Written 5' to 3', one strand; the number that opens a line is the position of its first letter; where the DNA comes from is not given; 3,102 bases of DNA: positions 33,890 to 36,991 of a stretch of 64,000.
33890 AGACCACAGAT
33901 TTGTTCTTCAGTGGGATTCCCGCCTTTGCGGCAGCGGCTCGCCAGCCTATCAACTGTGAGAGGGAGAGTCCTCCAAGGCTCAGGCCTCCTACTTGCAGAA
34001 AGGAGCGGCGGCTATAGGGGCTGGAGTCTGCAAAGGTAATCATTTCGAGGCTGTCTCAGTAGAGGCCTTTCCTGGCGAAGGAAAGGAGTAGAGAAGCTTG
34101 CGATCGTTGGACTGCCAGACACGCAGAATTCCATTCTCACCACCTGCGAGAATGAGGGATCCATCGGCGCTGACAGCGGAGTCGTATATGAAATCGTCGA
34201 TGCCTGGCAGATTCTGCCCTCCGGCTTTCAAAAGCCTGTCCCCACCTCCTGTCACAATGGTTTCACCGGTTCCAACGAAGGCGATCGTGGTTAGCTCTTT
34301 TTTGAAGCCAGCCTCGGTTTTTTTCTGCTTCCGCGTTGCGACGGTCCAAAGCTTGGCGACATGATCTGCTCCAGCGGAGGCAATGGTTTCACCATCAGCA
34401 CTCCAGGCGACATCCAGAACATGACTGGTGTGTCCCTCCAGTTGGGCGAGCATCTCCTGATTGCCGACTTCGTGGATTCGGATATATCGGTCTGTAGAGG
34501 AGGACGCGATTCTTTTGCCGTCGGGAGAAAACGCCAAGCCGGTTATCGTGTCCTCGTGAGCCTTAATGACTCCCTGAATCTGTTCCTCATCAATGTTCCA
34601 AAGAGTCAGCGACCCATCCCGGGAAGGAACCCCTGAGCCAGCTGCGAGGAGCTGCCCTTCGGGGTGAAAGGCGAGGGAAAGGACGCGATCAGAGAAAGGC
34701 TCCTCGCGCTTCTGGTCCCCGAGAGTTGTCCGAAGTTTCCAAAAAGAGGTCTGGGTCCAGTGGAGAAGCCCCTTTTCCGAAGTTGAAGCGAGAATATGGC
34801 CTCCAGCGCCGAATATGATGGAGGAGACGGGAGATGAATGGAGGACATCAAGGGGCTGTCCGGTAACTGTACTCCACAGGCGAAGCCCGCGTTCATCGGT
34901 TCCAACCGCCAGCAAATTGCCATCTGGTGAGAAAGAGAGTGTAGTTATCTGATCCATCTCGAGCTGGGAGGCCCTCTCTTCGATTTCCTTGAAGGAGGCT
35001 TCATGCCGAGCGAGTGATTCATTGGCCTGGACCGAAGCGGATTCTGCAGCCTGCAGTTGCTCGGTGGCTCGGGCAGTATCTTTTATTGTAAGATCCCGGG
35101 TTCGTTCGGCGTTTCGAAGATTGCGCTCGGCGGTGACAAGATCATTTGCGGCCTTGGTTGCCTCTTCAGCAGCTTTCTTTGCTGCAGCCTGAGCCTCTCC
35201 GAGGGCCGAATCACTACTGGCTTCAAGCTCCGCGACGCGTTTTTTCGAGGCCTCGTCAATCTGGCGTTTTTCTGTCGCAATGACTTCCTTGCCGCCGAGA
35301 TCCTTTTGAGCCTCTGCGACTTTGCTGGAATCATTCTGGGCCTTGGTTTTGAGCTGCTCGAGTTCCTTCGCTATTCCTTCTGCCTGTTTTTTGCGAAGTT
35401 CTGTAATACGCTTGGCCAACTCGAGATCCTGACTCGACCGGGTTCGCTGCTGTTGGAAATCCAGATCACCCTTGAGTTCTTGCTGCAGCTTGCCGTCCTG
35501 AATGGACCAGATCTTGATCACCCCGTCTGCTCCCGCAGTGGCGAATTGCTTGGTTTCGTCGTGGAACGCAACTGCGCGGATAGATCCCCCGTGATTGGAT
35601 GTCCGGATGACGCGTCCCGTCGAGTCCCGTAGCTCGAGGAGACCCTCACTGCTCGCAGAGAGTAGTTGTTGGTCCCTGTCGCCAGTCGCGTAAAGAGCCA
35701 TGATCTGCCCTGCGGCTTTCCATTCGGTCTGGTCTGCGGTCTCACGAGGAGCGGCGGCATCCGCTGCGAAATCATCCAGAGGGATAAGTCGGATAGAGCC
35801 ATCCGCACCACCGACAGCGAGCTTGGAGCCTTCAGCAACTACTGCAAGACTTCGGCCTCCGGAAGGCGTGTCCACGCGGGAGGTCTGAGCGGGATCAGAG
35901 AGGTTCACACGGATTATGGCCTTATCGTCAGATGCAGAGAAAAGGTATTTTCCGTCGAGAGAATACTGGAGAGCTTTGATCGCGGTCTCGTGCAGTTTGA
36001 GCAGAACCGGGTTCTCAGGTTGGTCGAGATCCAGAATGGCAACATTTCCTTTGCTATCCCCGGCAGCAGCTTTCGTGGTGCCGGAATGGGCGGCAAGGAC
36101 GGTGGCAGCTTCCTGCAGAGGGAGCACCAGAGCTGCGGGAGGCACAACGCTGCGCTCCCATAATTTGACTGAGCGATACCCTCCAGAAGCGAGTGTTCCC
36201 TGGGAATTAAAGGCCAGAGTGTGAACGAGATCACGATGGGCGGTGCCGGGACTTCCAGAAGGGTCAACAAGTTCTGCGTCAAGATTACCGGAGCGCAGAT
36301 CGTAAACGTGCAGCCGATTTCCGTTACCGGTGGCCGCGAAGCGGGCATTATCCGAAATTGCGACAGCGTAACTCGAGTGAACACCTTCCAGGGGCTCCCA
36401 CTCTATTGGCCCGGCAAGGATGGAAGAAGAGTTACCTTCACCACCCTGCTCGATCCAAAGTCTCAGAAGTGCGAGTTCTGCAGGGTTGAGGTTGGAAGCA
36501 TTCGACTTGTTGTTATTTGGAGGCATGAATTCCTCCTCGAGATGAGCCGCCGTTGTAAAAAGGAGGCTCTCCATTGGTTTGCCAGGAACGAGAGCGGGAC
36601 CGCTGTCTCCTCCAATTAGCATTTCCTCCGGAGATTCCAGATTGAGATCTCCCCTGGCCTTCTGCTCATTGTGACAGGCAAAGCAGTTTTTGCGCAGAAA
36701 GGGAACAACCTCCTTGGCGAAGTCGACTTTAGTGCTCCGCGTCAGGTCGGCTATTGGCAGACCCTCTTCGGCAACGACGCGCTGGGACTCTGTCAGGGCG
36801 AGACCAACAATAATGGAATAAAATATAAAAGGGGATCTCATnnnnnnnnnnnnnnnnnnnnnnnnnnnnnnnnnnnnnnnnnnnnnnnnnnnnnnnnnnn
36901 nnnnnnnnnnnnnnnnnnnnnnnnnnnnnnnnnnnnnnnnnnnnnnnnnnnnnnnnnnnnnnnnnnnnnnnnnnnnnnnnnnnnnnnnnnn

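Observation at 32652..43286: Five-gene translationally coupled operon: two DUF1501 genes bracket Big2-DUF1549/1553, an Ig/PPC-repeat protein and a cyt-c/WD40/coiled-coil protein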

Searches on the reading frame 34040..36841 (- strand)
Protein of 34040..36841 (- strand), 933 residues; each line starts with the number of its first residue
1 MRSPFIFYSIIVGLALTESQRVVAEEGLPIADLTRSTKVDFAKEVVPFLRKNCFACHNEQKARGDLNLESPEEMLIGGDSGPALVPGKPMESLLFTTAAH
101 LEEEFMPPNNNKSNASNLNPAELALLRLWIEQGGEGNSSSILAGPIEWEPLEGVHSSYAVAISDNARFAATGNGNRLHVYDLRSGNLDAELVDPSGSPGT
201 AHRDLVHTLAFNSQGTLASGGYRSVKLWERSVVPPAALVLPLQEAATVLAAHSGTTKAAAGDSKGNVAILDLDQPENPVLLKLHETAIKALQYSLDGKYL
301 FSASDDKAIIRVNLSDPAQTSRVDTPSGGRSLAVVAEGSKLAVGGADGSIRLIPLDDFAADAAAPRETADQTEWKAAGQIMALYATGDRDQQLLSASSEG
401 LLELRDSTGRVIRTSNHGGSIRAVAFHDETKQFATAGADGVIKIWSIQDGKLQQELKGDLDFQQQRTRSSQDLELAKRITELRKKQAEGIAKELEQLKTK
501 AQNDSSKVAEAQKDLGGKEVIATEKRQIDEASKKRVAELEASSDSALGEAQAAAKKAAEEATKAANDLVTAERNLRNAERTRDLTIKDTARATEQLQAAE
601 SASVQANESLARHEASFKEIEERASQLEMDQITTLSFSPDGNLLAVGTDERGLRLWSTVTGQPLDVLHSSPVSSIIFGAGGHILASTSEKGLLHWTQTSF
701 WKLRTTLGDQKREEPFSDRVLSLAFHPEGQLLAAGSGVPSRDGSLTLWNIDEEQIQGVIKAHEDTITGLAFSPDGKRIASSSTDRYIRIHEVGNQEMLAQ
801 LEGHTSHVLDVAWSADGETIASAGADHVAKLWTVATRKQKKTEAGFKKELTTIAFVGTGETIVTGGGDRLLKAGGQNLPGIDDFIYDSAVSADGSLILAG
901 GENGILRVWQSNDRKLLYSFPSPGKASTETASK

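Call 3: search_protein_families(library=pfam, proteins=[window:34040-36841:-], max_evalue=0.01)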
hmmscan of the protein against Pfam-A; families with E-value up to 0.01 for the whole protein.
window:34040-36841:- (933 aa): 49 families (the best 25 are shown)
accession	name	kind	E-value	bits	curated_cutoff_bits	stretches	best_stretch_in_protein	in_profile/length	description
PF00400.38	WD40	-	5.5e-63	207.2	27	5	797-832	3-38/39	WD domain, G-beta repeat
PF25173.1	Beta-prop_WDR3_1st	-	1.2e-62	211.3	154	4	699-872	12-180/184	WDR3 first beta-propeller domain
PF25174.1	Beta-prop_THOC3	-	1.5e-57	195.1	305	4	631-804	90-254/272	THOC3 beta-propeller domain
PF24814.1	WD40_Prp19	-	6e-50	170.3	320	5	777-922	21-175/281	Prp19 WD40 domain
PF23414.1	Beta-prop_EML_2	-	6.2e-43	147.5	90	5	712-847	34-166/266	Echinoderm microtubule-associated protein second beta-propeller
PF24817.1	WD40_WDHD1_1st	-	1.1e-42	146.7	109.9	4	756-848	79-171/291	WDHD1 first WD40 domain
PF24807.1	WD40_CDC20-Fz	-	4.1e-42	144.9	200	3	717-868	51-199/292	CDC20/Fizzy WD40 domain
PF25172.1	Beta-prop_WDR3_2nd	-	2.5e-34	119.3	140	4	720-834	178-288/293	WDR3 second beta-propeller domain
PF25175.1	Beta-prop_WDR5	-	2.7e-31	109.4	250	2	759-914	6-168/296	WDR5 beta-propeller domain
PF24796.1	WDR55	-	3e-31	109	200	4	716-871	6-161/296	WDR55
PF25168.1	Beta-prop_WDR36-Utp21_2nd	-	1e-30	107.7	84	4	699-797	182-274/335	WDR36/Utp21 second beta-propeller domain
PF12894.13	ANAPC4_WD40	-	2.9e-25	88.7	22.9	2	742-815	16-90/91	Anaphase-promoting complex subunit 4 WD40 domain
PF24805.1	EIF3I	-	5.1e-25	88.7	200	3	759-863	6-109/324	EIF3I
PF23393.2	Beta-prop_WDR90_POC16_2nd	-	1.6e-24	87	60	3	241-448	34-251/291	WDR90/POC16, second beta-propeller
PF24782.2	WD40_MABP1-WDR62_2nd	-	6.1e-24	85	290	3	718-870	89-248/341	MABP1/WDR62 second WD40 domain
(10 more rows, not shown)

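Call 29: search_protein_families(library=ncbifam, proteins=[window:34040-36841:-], max_evalue=0.01)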
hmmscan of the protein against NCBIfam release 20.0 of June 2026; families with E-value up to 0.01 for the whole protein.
window:34040-36841:- (933 aa): 1 family
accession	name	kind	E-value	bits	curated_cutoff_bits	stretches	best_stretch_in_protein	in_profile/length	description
TIGR02608.1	delta_60_rpt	domain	0.0094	15.8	76.5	0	883-902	1-21/55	delta-60 repeat domain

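Call 90: search_protein_families(library=padloc, proteins=[window:34040-36841:-], max_evalue=0.001)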
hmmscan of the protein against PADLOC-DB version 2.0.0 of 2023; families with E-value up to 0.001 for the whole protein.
window:34040-36841:- (933 aa): 0 families
